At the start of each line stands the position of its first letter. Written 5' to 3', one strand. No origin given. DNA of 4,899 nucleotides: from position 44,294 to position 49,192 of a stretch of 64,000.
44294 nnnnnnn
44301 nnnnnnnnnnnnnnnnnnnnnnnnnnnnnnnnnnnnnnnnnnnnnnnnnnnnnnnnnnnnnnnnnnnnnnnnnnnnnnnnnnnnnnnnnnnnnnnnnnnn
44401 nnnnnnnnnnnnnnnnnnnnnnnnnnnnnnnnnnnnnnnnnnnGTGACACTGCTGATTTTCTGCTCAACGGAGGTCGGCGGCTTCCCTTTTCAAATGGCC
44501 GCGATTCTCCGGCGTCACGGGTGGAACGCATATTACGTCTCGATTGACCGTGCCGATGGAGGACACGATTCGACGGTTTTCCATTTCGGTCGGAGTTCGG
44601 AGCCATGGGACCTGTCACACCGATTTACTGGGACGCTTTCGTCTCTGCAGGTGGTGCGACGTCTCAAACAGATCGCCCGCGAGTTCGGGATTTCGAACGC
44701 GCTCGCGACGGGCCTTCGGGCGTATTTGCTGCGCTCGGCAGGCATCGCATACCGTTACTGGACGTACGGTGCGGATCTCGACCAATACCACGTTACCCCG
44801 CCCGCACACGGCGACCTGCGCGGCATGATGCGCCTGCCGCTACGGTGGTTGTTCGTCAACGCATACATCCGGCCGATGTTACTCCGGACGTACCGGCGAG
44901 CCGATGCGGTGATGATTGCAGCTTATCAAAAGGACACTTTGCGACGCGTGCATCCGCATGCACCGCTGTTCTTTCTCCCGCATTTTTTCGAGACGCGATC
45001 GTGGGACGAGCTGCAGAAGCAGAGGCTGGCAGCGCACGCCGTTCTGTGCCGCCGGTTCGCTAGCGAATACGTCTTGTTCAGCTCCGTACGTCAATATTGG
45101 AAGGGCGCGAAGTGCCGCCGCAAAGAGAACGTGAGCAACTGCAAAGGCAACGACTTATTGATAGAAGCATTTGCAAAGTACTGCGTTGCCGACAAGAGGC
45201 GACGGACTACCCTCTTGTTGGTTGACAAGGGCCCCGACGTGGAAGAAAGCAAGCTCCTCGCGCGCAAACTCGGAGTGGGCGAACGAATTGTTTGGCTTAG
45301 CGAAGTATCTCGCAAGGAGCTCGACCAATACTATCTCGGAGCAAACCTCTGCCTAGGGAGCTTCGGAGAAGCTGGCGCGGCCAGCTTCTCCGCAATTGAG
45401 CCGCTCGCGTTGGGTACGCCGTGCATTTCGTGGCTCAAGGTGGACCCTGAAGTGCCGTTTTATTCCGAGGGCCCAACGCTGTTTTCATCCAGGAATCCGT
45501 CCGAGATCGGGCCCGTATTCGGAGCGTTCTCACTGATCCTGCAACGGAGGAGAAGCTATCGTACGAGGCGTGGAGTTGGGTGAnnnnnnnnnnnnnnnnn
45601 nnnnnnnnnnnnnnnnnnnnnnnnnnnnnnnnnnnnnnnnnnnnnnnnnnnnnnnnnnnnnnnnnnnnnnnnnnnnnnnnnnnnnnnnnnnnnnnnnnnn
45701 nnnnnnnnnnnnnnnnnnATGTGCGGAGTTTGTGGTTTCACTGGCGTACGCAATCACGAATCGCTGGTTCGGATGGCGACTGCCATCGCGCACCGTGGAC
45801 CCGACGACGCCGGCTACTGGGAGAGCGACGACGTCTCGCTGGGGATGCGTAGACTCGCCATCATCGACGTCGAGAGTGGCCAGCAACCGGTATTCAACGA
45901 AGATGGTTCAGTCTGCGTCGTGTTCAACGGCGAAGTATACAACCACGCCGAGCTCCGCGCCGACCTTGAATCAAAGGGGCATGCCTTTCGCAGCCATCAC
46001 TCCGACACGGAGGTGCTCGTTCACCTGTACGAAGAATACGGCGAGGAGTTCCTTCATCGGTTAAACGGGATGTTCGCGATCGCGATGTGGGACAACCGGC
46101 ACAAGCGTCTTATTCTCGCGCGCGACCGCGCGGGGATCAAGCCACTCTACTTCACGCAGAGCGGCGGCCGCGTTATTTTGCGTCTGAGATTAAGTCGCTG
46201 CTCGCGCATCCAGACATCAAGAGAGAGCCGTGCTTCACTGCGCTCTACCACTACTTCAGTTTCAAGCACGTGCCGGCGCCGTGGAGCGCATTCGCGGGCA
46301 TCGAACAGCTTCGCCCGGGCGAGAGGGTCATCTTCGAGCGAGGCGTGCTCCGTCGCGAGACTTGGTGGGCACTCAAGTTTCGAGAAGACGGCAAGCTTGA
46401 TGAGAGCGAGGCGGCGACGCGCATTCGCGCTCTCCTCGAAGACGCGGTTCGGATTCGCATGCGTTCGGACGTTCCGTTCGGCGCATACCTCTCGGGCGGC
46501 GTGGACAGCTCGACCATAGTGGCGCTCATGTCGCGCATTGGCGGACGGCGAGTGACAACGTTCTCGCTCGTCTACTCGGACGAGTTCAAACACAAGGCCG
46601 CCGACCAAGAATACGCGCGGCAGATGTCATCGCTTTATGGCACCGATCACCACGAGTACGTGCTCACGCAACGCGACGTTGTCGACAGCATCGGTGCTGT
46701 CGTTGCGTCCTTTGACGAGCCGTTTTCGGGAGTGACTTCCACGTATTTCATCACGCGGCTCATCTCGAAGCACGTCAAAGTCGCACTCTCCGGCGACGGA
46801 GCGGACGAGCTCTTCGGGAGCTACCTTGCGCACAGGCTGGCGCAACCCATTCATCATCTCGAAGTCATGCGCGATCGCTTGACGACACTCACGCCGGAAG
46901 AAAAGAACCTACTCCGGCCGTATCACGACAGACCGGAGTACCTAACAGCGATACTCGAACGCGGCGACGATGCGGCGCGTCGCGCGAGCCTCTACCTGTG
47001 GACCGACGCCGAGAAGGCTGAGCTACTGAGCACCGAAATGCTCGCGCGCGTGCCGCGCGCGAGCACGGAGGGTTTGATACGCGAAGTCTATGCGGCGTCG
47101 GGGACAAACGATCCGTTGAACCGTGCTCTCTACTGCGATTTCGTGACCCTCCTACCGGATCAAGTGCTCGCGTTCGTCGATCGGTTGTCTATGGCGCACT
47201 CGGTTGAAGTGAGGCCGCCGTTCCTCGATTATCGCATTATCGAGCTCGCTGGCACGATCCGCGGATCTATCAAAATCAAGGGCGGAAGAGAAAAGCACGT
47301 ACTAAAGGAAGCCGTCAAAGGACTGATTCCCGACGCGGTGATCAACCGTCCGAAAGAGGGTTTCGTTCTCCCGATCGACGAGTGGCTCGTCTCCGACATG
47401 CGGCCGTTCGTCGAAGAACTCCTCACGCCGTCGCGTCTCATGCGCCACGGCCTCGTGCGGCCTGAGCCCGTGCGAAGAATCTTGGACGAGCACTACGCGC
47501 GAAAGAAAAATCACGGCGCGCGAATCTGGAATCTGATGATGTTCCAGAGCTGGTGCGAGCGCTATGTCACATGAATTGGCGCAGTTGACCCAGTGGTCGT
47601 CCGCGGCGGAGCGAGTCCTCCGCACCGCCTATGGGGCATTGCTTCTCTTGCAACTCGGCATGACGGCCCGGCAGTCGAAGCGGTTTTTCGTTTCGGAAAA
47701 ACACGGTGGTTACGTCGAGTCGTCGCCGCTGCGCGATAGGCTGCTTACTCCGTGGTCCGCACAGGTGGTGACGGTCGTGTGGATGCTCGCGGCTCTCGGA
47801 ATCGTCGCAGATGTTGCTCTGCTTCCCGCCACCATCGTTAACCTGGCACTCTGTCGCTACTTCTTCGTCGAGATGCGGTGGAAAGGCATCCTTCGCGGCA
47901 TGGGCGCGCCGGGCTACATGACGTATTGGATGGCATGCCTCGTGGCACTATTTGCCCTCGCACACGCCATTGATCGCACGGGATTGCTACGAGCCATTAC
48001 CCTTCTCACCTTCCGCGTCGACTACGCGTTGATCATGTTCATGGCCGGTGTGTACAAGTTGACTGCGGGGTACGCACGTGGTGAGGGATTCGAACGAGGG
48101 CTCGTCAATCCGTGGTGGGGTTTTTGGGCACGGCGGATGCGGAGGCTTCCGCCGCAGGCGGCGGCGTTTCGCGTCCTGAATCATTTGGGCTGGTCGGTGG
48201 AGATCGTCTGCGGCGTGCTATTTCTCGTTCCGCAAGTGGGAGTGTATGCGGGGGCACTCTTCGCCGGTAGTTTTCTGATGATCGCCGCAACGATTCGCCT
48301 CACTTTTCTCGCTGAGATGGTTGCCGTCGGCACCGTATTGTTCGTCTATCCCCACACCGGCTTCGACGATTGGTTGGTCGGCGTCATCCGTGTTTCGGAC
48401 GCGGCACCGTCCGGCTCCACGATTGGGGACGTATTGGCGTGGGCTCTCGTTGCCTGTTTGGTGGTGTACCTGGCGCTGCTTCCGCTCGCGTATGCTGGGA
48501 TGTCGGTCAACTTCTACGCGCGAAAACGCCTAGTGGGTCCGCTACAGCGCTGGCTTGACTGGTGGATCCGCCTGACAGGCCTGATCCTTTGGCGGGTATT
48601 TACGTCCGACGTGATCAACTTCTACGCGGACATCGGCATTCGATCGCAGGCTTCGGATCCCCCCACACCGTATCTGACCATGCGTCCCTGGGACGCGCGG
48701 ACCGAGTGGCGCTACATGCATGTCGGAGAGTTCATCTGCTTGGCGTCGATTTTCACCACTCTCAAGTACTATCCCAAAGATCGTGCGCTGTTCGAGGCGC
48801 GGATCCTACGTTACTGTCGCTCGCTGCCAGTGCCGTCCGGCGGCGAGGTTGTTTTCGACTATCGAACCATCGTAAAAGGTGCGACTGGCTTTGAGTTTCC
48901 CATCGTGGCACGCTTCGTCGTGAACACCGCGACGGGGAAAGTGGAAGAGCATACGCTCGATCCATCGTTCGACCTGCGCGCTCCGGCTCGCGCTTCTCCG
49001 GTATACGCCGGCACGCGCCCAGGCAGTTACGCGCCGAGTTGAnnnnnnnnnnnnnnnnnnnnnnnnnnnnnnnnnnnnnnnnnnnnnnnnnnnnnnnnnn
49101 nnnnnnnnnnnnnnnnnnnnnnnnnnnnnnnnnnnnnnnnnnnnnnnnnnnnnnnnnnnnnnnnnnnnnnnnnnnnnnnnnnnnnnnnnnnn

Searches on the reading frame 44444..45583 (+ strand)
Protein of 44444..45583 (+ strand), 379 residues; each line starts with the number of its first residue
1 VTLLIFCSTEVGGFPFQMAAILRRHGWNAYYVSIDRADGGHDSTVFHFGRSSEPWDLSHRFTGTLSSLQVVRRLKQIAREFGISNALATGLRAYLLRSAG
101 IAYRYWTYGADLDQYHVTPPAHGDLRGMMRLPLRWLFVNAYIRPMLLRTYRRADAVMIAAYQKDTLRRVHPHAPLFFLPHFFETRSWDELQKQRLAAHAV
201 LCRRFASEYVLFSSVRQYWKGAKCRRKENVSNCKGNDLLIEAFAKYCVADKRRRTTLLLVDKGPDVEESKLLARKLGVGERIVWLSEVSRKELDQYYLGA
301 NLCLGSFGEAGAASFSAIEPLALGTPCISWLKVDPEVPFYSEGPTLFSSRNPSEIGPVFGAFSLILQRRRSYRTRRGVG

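Call 51: search_protein_families(library=pfam, proteins=[window:44444-45583:+], max_evalue=0.001)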
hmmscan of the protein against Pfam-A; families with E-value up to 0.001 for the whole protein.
window:44444-45583:+ (379 aa): 2 families
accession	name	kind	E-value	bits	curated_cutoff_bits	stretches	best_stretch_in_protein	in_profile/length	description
PF00534.26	Glycos_transf_1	-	1.1e-10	41.7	26.4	1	232-329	26-121/172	Glycosyl transferases group 1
PF13692.12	Glyco_trans_1_4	-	4.4e-07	30.7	27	1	232-330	13-106/142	Glycosyl transferases group 1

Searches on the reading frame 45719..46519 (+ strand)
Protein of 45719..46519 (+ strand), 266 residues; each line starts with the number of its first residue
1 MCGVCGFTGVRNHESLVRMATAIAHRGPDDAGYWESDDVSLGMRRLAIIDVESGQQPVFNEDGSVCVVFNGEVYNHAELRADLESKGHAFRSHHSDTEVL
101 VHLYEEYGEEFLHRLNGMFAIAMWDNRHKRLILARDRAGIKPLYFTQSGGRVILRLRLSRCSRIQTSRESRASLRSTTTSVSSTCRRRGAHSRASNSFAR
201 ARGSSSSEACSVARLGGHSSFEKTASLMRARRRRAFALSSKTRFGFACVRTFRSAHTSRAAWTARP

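Call 32: search_protein_families(library=pfam, proteins=[window:45719-46519:+], max_evalue=0.01)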
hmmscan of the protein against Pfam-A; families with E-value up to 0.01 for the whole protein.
window:45719-46519:+ (266 aa): 2 families
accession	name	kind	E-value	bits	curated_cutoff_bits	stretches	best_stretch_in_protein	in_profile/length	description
PF13537.11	GATase_7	-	3.7e-44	150.1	25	1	44-153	2-113/123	Glutamine amidotransferase domain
PF13522.11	GATase_6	-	2.7e-43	147.5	27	1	28-152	1-125/130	Glutamine amidotransferase domain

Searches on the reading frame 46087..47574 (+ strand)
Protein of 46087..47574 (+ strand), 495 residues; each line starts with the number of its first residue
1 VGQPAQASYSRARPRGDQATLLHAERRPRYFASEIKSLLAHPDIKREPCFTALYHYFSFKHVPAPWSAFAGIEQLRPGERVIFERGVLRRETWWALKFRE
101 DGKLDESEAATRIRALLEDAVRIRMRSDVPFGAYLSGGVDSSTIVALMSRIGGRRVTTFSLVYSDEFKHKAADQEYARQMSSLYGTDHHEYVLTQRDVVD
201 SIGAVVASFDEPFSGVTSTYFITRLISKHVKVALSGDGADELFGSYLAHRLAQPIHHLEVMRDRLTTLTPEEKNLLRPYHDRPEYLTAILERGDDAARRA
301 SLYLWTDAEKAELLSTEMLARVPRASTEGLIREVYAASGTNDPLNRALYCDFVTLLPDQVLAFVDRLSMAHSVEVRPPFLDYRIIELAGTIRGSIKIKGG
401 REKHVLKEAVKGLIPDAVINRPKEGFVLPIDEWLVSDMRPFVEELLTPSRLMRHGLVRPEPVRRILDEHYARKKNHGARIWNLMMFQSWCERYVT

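Call 32: search_protein_families(library=pfam, proteins=[window:46087-47574:+], max_evalue=0.01)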
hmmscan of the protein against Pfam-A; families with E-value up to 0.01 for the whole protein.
window:46087-47574:+ (495 aa): 2 families
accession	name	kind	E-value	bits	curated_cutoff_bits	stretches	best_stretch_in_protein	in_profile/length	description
PF00733.27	Asn_synthase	-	7.4e-96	322.3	21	1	113-490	2-353/354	Asparagine synthase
PF06508.19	QueC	-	0.0051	16.8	22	1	135-191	6-58/210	Queuosine biosynthesis protein QueC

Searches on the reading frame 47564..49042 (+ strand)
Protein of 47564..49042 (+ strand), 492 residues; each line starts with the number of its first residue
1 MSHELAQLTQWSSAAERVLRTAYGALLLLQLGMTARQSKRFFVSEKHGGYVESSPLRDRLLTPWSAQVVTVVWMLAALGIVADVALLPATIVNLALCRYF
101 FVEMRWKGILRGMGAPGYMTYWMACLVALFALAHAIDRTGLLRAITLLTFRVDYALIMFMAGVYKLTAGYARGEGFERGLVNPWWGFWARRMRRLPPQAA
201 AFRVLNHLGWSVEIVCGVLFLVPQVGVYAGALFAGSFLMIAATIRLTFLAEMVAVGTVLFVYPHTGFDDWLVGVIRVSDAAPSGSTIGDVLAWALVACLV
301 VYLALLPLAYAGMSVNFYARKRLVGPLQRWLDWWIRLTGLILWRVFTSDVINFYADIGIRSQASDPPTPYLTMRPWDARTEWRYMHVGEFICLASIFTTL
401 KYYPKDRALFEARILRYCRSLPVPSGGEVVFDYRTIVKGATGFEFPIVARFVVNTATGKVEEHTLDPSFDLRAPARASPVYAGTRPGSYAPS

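Call 34: find_encoding_contigs(protein=window:47564-49042:+, flank=10000, max_places=6)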
Protein window:47564-49042:+ (492 aa): no gene with exactly this product is on record in the collection.

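Call 51: search_protein_families(library=pfam, proteins=[window:47564-49042:+], max_evalue=0.001)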
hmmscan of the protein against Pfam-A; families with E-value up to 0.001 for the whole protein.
window:47564-49042:+ (492 aa): 0 families
